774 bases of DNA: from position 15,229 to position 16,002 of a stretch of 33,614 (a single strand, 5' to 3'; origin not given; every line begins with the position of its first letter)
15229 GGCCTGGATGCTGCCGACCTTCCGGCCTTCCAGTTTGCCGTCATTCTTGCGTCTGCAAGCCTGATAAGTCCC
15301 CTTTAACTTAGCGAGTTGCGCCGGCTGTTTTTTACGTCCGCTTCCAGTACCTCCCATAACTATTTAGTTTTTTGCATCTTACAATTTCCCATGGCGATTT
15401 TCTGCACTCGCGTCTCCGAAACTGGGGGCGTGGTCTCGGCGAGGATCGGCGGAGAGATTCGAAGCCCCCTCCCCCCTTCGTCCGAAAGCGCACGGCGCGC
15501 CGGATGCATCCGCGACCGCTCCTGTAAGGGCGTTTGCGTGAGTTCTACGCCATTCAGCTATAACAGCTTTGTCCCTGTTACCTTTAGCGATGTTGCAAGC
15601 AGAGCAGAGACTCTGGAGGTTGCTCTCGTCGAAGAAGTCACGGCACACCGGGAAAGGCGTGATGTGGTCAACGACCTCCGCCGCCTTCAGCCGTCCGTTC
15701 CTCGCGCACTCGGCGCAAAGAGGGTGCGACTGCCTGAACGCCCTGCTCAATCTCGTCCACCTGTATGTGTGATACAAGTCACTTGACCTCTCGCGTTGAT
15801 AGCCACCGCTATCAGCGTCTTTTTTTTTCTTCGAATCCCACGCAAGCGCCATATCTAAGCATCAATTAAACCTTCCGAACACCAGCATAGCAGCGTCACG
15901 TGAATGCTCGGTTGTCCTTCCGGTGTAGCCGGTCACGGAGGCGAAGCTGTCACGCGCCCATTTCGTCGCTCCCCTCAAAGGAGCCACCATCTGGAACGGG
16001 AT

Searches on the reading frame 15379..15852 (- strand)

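Call 41: search_protein_families(library=pfam, proteins=[window:15379-15852:-], max_evalue=0.01)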
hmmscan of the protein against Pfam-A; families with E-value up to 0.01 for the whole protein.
window:15379-15852:- (157 aa): 1 family
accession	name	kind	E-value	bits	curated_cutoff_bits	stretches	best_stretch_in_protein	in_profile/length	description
PF01844.29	HNH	-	1.9e-07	31.5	21.4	1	46-93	1-47/47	HNH endonuclease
